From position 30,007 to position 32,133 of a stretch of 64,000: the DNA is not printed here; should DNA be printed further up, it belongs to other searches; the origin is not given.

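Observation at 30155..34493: Chemoreceptor with three exact 160-aa CHASE3 units in tandem, inactivated twice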

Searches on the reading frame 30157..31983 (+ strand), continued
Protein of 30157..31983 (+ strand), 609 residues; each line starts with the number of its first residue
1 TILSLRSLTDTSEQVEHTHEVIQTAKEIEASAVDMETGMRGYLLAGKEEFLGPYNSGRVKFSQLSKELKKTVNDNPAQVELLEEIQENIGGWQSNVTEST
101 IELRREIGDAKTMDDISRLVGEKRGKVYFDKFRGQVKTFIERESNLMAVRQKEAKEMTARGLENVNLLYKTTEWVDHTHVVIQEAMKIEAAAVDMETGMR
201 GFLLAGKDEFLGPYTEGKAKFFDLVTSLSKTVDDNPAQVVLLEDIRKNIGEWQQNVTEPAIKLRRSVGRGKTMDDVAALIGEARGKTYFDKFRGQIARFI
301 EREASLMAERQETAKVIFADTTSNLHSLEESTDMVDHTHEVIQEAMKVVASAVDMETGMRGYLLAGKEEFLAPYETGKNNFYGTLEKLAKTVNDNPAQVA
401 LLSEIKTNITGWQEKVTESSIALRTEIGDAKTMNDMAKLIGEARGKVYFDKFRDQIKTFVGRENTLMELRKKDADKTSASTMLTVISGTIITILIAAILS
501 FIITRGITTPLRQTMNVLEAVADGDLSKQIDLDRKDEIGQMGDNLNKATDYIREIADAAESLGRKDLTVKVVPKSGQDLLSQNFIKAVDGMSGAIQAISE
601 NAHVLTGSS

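Call 32: find_related_loci(query=P0003, collection=genome_contigs, flank=8000)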
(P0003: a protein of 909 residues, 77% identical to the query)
Query P0003 (909 aa) in genome_contigs; peptide patterns used: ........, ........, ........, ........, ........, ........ (x = any residue, [..] = any of these).
402 stretches matched a pattern; 372 encode a relative of the query (tblastn E <= 1e-3); the best 80 are kept; 79 distinct loci.
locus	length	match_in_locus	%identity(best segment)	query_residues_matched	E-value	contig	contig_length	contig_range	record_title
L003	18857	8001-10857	100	1-909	0e+0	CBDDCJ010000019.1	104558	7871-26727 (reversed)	MAG: Opitutales bacterium isolate 338e4480-5d06-4493-be72-a91794ab404a genome assembly, contig: contig_19, whole genome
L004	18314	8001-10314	88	35-909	0e+0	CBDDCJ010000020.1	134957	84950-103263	MAG: Opitutales bacterium isolate 338e4480-5d06-4493-be72-a91794ab404a genome assembly, contig: contig_20, whole genome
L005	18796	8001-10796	46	3-847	0e+0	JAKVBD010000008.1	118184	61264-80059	MAG: Lentisphaerales bacterium isolate ALOHA_ZT_19 ZT-Lentisphaerales-1_8, whole genome shotgun sequence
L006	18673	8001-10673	47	2-847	0e+0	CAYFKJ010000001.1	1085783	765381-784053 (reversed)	MAG TPA_asm: uncultured Rhodospirillaceae bacterium isolate ERP019367_co1_18 genome assembly, contig: NODE_3_length_1085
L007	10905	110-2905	45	2-881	0e+0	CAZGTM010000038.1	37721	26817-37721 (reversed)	MAG TPA_asm: uncultured Rhodospirillaceae bacterium isolate SRP077602_co8_95 genome assembly, contig: NODE_1572_length_3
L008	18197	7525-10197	46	2-847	0e+0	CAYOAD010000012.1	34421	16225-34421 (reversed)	MAG TPA_asm: uncultured Rhodospirillaceae bacterium isolate SRP167671_co2_244 genome assembly, contig: NODE_1640_length_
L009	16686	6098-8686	45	1-848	0e+0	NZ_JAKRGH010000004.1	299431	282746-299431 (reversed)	Vibrio sp. Of7-15 scaffold_3, whole genome shotgun sequence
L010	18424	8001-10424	44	1-853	0e+0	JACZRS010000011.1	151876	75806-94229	MAG: Planctomycetota bacterium isolate B104T1B8 B104T1B8_NODE104, whole genome shotgun sequence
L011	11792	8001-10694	44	1-847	0e+0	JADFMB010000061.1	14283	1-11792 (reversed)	MAG: Proteobacteria bacterium isolate B56T1B8 B56T1B8_NODE7755, whole genome shotgun sequence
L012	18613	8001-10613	43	1-840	0e+0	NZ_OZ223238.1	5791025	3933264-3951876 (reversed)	MAG: Roseibium sp. isolate 0fc6a3e5-5e58-4fac-be03-b88af31c51d1 chromosome 1, complete sequence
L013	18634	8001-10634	43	1-847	0e+0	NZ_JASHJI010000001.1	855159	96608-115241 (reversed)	Roseibium sp. MMSF_3412 NODE_1_length_855159_cov_30.329882, whole genome shotgun sequence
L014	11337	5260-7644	45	3-844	0e+0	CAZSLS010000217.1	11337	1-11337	MAG TPA_asm: uncultured Planctomycetaceae bacterium isolate SRP260945_co1_237 genome assembly, contig: NODE_9841_length_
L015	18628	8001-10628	44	2-847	0e+0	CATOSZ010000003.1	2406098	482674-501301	MAG: uncultured Alphaproteobacteria bacterium isolate 1311e4a2-7c2e-4e7e-97fd-c775e7e276f9 genome assembly, contig: cont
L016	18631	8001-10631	44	1-847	0e+0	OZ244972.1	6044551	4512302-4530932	MAG: Rhodospirillales bacterium isolate 53a8b895-f9c6-4de1-8451-65e20c47fd72 genome assembly, chromosome: 1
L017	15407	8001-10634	43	1-847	0e+0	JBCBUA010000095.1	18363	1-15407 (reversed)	MAG: Pseudomonadota bacterium isolate J06639_5 NODE_95_length_18363_cov_8.945477, whole genome shotgun sequence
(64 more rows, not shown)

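Call 33: predict_structure(alignment_id=A1)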
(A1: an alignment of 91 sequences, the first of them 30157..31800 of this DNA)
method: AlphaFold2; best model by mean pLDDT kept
length: 548 residues; sequences in the alignment: 91
mean_pLDDT: 85.3   pTM: 0.67
mean pLDDT of the five models: 85.3, 83.4, 81.3, 81.2, 78.7
residues with pLDDT >= 90: 215; 70-90: 273; 50-70: 60; < 50: 0
segments of 3 or more residues with pLDDT < 50: none
pLDDT, mean of each block of 10 residues (from residue 1): 79 88 91 87 85 92 95 92 95 88 77 69 82 92 92 88 86 84 88 89 90 92 95 93 96 94 91 89 87 88 85 85 85 89 90 87 83 92 95 94 96 90 79 61 74 92 91 84 75 69 61 67 71 68 70
secondary structure, 60 per line:
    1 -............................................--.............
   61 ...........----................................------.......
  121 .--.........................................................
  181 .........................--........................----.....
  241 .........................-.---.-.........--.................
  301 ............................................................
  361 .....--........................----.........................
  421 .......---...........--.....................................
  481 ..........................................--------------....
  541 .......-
elements in order: H2-45 H48-71 H76-107 H114-121 H124-205 H208-231 H236-265 H273-281 H284-365 H368-391 H396-427 H431-441 H444-522 H537-547

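Call 61: fold_search(model_id=the predicted structure, library=pdb)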
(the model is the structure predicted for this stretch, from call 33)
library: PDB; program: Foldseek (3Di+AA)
matches with E <= 10: 619; with E <= 0.001: 1
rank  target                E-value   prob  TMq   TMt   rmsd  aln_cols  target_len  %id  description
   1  8f7n                  3.7e-04  1.00  0.16  0.23  22.6       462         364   12  Crystal structure of chemoreceptor McpZ ligand sensing domain (released 2023-07-05)
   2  7p5c_A                2.8e-03  0.89  0.13  0.17  49.8       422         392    9  Cryo-EM structure of human TTYH3 in Ca2+ and GDN (released 2021-08-11)
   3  9g71_A                4.7e-03  0.80  0.12  0.15  50.8       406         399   12  Cryo-EM structure of TTYH2 in complex with lipids in GDN (released 2025-05-21)
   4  7p54_A                9.4e-03  0.66  0.12  0.16  50.8       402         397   13  Cryo-EM structure of human TTYH2 in GDN (released 2021-08-11)
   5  7rtu_B                1.4e-02  0.44  0.10  0.14  49.4       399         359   12  Cryo-EM structure of a TTYH2 trans-dimer (released 2021-08-25)
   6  7p5m_A                1.5e-02  0.47  0.11  0.14  50.2       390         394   12  Cryo-EM structure of human TTYH2 in lipid nanodiscs (released 2021-08-11)
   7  7p5j_A                1.8e-02  0.60  0.12  0.15  49.5       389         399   11  Cryo-EM structure of human TTYH1 in GDN (released 2021-08-11)
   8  7zr1_C                2.4e-02  0.77  0.18  0.14  75.2       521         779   13  Chaetomium thermophilum Mre11-Rad50-Nbs1 complex bound to ATPyS (composite structure) (released 2023-01-11)
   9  3va9                  3.0e-02  1.00  0.21  0.86   2.1       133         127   18  Crystal structure of the Rhodopseudomonas palustris histidine kinase HK9 sensor domain (released 2012-06-06)
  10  7rtt_B                3.5e-02  0.38  0.12  0.16  48.7       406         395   12  Cryo-EM structure of a TTYH2 cis-dimer (released 2021-08-25)
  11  7rtt_A                4.2e-02  0.28  0.10  0.13  49.5       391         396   12  Cryo-EM structure of a TTYH2 cis-dimer (released 2021-08-25)
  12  7n6g_3R               8.4e-02  0.51  0.15  0.21  57.5       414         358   11  C1 of central pair (released 2022-05-18)
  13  7sqc_1K               8.4e-02  0.47  0.14  0.21  54.5       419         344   11  Ciliary C1 central pair apparatus isolated from Chlamydomonas reinhardtii (released 2022-04-13)
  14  7zr1_D                9.6e-02  0.69  0.21  0.16  71.8       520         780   14  Chaetomium thermophilum Mre11-Rad50-Nbs1 complex bound to ATPyS (composite structure) (released 2023-01-11)
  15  9e5c_6c               1.0e-01  0.87  0.22  0.04  30.4       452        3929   12  Cryo-EM structure of 96 nm repeat of microtubule doublet from T. brucei flagellum (released 2025-03-12)
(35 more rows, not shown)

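Call 81: predict_structure(alignment_id=A3)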
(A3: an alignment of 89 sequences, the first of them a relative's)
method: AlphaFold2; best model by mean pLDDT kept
length: 909 residues; sequences in the alignment: 89
mean_pLDDT: 76.6   pTM: 0.53
mean pLDDT of the five models: 76.6, 72.2, 71.7, 69.0, 66.4
residues with pLDDT >= 90: 294; 70-90: 381; 50-70: 79; < 50: 155
segments of 3 or more residues with pLDDT < 50: 586-608, 619-630, 798-800, 802-909
pLDDT, mean of each block of 10 residues (from residue 1): 76 77 79 78 85 90 88 87 94 96 94 96 90 77 68 86 94 92 86 83 87 95 95 95 97 97 96 98 97 95 93 95 97 93 88 85 89 91 89 87 95 97 96 97 93 77 56 80 92 89 81 79 81 80 78 76 78 79 54 37 43 49 46 54 65 69 72 77 78 80 81 76 79 80 80 80 75 70 64 52 43 43 42 42 44 38 36 30 36 38 36
secondary structure, 60 per line:
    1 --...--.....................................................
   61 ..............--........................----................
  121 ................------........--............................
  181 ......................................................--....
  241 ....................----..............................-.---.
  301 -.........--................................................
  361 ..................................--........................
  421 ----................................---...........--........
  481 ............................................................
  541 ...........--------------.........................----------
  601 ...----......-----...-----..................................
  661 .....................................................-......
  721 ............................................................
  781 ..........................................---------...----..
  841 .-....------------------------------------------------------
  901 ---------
elements in order (helices of 4 or more, strands of 3 or more residues): H8-74 H77-100 H105-136 H143-150 H153-234 H237-260 H265-294 H302-310 H313-394 H397-420 H425-456 H460-470 H473-551 H566-590 H608-613 H627-713 H715-822 H843-846
